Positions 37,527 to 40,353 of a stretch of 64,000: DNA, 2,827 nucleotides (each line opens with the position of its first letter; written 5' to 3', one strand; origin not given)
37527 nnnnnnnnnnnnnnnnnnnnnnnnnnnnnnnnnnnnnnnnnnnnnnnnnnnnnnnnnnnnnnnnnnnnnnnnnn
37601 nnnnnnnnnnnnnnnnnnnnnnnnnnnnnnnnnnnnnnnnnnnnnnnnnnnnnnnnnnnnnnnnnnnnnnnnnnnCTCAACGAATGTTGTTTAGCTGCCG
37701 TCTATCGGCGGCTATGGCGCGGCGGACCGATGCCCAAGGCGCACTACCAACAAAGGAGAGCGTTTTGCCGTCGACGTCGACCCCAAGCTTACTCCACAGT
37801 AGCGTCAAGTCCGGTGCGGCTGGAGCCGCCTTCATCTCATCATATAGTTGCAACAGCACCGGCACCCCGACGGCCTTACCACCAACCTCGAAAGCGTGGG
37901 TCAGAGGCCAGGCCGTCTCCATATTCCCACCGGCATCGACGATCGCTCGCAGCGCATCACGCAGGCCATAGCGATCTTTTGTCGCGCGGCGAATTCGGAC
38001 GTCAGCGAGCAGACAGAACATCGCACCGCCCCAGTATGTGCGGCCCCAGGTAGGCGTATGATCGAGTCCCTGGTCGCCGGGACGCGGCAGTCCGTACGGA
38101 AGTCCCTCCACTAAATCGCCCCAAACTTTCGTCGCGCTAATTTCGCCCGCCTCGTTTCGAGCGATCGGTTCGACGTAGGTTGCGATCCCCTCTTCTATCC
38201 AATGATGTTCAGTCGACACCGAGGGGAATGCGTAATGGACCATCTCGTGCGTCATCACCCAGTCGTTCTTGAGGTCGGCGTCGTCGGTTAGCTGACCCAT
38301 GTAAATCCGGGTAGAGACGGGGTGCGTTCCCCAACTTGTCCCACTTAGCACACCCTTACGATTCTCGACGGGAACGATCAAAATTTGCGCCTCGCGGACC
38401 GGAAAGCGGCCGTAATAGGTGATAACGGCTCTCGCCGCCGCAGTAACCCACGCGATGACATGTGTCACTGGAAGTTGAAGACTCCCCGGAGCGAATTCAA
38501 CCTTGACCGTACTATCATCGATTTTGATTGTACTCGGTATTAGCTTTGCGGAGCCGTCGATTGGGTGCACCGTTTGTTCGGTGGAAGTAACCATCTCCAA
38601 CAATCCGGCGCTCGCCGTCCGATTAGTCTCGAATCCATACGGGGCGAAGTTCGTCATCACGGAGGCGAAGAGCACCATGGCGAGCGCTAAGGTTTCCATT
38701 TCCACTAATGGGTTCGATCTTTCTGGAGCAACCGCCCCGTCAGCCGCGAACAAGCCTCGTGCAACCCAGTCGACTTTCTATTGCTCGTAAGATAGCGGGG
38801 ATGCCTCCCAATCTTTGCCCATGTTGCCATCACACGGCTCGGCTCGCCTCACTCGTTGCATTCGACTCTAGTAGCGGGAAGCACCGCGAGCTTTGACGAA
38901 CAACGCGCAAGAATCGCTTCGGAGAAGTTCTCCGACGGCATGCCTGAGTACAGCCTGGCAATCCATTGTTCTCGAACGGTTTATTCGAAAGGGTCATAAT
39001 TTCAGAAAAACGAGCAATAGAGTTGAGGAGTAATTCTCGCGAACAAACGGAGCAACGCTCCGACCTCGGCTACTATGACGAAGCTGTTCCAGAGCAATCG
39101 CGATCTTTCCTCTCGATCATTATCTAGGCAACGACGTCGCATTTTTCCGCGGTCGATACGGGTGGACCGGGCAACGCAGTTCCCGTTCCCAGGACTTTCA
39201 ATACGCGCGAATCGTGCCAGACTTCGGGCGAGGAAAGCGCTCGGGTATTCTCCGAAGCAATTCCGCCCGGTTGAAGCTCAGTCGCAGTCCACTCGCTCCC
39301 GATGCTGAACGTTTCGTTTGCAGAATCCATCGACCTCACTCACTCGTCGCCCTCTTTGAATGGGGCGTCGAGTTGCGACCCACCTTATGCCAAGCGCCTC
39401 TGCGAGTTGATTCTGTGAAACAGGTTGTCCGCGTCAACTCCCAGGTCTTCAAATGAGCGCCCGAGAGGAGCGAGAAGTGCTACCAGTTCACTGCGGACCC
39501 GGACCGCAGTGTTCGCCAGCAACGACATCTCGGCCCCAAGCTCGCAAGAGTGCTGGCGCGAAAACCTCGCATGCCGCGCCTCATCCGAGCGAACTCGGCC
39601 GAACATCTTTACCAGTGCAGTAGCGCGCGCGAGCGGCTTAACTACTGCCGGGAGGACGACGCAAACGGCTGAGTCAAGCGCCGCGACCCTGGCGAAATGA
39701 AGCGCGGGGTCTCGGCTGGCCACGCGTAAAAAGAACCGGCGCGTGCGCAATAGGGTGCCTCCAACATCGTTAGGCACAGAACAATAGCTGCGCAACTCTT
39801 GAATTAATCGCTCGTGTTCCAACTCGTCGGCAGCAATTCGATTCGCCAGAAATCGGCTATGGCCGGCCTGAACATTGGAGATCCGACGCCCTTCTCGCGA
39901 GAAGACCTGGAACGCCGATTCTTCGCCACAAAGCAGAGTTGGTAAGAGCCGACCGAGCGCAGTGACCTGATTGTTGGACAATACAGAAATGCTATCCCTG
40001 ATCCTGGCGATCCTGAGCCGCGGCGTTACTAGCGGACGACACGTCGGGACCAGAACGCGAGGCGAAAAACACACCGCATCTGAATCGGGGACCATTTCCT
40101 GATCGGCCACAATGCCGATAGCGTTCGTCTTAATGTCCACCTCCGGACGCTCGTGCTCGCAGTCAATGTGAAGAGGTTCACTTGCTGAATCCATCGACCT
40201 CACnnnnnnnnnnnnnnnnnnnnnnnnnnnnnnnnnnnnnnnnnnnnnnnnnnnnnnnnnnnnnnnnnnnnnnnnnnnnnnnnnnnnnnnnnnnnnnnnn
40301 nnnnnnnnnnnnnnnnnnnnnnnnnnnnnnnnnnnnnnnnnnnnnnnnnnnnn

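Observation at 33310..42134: Bufferin-type MNIO locus is split: modifying enzymes lie 4.8 kb from the only recognisable precursor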

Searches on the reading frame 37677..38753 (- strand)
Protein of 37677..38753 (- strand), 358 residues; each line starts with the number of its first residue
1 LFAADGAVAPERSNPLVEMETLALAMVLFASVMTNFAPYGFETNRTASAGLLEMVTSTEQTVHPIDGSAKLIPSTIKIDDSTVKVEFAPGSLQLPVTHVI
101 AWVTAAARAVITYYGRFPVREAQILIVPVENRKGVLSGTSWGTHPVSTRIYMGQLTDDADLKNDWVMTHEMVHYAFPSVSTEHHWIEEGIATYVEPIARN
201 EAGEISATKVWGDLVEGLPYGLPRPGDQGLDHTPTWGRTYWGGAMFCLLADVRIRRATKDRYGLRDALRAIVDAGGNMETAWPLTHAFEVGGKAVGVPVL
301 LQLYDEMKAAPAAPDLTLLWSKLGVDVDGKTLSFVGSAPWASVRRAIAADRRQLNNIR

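Call 4: search_protein_families(library=pfam, proteins=[window:37677-38753:-], max_evalue=0.01)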
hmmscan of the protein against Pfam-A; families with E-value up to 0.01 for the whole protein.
window:37677-38753:- (358 aa): 0 families

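Call 9: search_protein_families(library=ncbifam, proteins=[window:37677-38753:-], max_evalue=0.01)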
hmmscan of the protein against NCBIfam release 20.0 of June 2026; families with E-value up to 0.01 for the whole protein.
window:37677-38753:- (358 aa): 0 families

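Call 49: search_solved_structures(query=window:37677-38753:-, max_evalue=1)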
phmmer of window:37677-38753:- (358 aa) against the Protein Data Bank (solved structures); distinct sequences matched with E-value up to 1: 1.
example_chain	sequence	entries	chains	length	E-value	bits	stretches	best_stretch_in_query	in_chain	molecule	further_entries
6yxx_EF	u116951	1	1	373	0.48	12.7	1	269-314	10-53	SpoU_methylase domain-containing protein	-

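Call 51: search_protein_families(library=pfam, proteins=[window:37677-38753:-], max_evalue=5)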
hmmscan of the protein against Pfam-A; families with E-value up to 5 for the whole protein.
window:37677-38753:- (358 aa): 2 families
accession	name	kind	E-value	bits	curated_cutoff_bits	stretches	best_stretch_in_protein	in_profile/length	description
PF04450.18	BSP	-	0.1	12.9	23.8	1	164-196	103-136/207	Peptidase of plants and bacteria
PF06372.18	Gemin6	-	0.24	11.9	23.9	1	121-173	19-67/88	Gemin6 Sm-like domain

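Call 71: find_homologous_proteins(query=window:37677-38753:-, max_evalue=1e-10)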
Query window:37677-38753:- (358 aa): 6987 proteins with E <= 1e-10 among 8000 candidates; the best 120 are listed.
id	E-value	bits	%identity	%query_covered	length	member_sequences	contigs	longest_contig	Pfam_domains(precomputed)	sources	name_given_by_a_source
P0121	1.1e-210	717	93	95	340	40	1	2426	-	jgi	jgi:hypothetical protein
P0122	9.9e-172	589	77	95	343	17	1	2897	-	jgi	jgi:hypothetical protein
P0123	1.7e-169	582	76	95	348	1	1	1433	-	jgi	jgi:hypothetical protein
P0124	2.1e-167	575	75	94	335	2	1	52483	-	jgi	jgi:hypothetical protein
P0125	4.7e-167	574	74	95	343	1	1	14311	-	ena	-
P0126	5.0e-161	554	74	91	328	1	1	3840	-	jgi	jgi:hypothetical protein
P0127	8.2e-160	550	72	93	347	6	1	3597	-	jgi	jgi:hypothetical protein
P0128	9.7e-157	540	71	94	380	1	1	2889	-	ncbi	-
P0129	1.3e-155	536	70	93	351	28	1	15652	-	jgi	jgi:hypothetical protein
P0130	2.6e-155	535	69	96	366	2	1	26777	-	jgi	jgi:hypothetical protein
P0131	1.4e-154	533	72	92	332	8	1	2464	-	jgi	jgi:hypothetical protein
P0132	2.9e-154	532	69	94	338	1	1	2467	-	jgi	jgi:hypothetical protein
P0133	6.0e-154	531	71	93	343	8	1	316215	-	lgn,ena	-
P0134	3.1e-153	528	70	93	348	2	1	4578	-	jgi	jgi:hypothetical protein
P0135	3.6e-153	528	71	92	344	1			-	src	-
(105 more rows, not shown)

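Call 80: predict_structure(alignment_id=A2)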
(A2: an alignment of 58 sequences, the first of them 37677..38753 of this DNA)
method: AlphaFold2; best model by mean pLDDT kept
length: 358 residues; sequences in the alignment: 58
mean_pLDDT: 83.9   pTM: 0.78
mean pLDDT of the five models: 83.9, 83.0, 82.6, 82.4, 81.5
residues with pLDDT >= 90: 242; 70-90: 35; 50-70: 31; < 50: 50
segments of 3 or more residues with pLDDT < 50: 1-7, 33-68, 355-358
pLDDT, mean of each block of 10 residues (from residue 1): 46 53 58 43 35 32 43 91 97 95 98 98 98 97 94 98 97 96 91 98 96 96 84 73 96 97 98 98 97 98 92 92 96 97 96 53
secondary structure, 60 per line:
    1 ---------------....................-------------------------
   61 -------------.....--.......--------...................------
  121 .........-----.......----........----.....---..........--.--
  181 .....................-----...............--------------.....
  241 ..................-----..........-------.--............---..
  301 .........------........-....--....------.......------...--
elements in order: H16-35 E74-78 E81-87 H96-114 E121-129 E135-141 E146-153 H158-162 H166-175 H181-201 H207-221 H236-258 H264-273 H284-295 H299-309 H316-323 E325-328 E331-334 H341-347

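Call 82: fold_search(model_id=the predicted structure, library=pdb)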
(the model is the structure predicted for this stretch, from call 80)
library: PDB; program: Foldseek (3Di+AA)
matches with E <= 10: 318; with E <= 0.001: 114
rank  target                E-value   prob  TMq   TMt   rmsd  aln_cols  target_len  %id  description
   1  7xyo_A                2.1e-07  1.00  0.49  0.35   4.8       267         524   14  Crystal Structure of a M61 aminopeptidase family member from Myxococcus fulvus (released 2023-06-07)
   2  4fgm                  2.8e-07  1.00  0.51  0.33   6.0       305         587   14  Crystal structure of the aminopeptidase N family protein Q5QTY1 from Idiomarina loihiensis. Northeast Structural Genomic (released 2012-08-01)
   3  6kp0_A                7.8e-07  1.00  0.47  0.40   4.6       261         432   16  Crystal structure of two domain M1 zinc metallopeptidase E323A mutant bound to L-arginine (released 2020-01-22)
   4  7xyo_B                1.1e-06  1.00  0.48  0.35   4.8       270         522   13  Crystal Structure of a M61 aminopeptidase family member from Myxococcus fulvus (released 2023-06-07)
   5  3q7j_A                2.1e-06  1.00  0.48  0.24   4.6       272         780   12  Engineered Thermoplasma Acidophilum F3 factor mimics human aminopeptidase N (APN) as a target for anticancer drug deve (released 2011-07-27)
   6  6koy_A                2.2e-06  1.00  0.46  0.40   4.5       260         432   17  Crystal structure of two domain M1 Zinc metallopeptidase E323A mutant bound to L-tryptophan amino acid (released 2020-01-22)
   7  4z7i_B                2.3e-06  1.00  0.45  0.21   4.4       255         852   12  Crystal structure of insulin regulated aminopeptidase in complex with ligand (released 2015-08-26)
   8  4z7i_A                2.3e-06  1.00  0.46  0.21   4.2       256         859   11  Crystal structure of insulin regulated aminopeptidase in complex with ligand (released 2015-08-26)
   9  6ifg_B                2.6e-06  1.00  0.45  0.38   5.2       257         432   16  Crystal structure of M1 zinc metallopeptidase E323A mutant bound to Tyr-ser-ala substrate from Deinococcus radiodurans (released 2019-09-25)
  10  6a8z_A                2.9e-06  1.00  0.44  0.37   5.0       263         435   17  Crystal structure of M1 zinc metallopeptidase from Deinococcus radiodurans (released 2019-07-17)
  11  6a8z_B                3.2e-06  1.00  0.43  0.37   5.1       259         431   16  Crystal structure of M1 zinc metallopeptidase from Deinococcus radiodurans (released 2019-07-17)
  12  8cgw_A                4.0e-06  1.00  0.48  0.22   4.8       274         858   11  Insulin-regulated aminopeptidase (IRAP) in complex with an allosteric benzopyran-based inhibitor (released 2024-01-31)
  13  6iff_A                4.0e-06  1.00  0.44  0.37   5.0       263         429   17  Crystal structure of M1 zinc metallopeptidase E323A mutant from Deinococcus radiodurans (released 2019-09-25)
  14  6ifg_A                4.5e-06  1.00  0.45  0.39   4.7       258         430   17  Crystal structure of M1 zinc metallopeptidase E323A mutant bound to Tyr-ser-ala substrate from Deinococcus radiodurans (released 2019-09-25)
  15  6ydx_B                4.5e-06  1.00  0.44  0.20   4.6       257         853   12  Insulin-regulated aminopeptidase complexed with a macrocyclic peptidic inhibitor (released 2020-07-22)
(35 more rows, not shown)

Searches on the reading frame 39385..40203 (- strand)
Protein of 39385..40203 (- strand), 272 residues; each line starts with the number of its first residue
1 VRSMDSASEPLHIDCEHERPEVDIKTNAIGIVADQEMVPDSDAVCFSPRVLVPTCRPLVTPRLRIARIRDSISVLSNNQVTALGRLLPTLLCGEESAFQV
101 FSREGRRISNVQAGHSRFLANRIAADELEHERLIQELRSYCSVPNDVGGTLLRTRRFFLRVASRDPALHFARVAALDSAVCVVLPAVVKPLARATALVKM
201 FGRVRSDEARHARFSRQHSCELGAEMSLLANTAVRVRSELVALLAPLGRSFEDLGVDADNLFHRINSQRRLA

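Call 4: search_protein_families(library=pfam, proteins=[window:39385-40203:-], max_evalue=0.01)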
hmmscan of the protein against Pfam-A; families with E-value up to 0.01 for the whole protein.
window:39385-40203:- (272 aa): 0 families

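Call 9: search_protein_families(library=ncbifam, proteins=[window:39385-40203:-], max_evalue=0.01)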
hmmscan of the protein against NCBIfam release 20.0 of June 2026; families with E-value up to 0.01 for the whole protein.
window:39385-40203:- (272 aa): 0 families

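Call 50: search_solved_structures(query=window:39385-40203:-, max_evalue=1)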
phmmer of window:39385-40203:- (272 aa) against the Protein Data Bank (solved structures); distinct sequences matched with E-value up to 1: 0.

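Call 51: search_protein_families(library=pfam, proteins=[window:39385-40203:-], max_evalue=5)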
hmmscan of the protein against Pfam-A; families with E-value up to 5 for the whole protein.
window:39385-40203:- (272 aa): 3 families
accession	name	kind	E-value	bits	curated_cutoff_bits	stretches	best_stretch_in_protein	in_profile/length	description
PF20848.2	ExoU_mid_dom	-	0.073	13.7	27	1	175-215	43-84/119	ExoU toxin, middle helical domain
PF02915.23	Rubrerythrin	-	0.22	12.4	22.8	0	93-138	9-53/137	Rubrerythrin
PF03232.19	COQ7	-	0.24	11.4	23.5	1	187-232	107-157/169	Ubiquinone biosynthesis protein COQ7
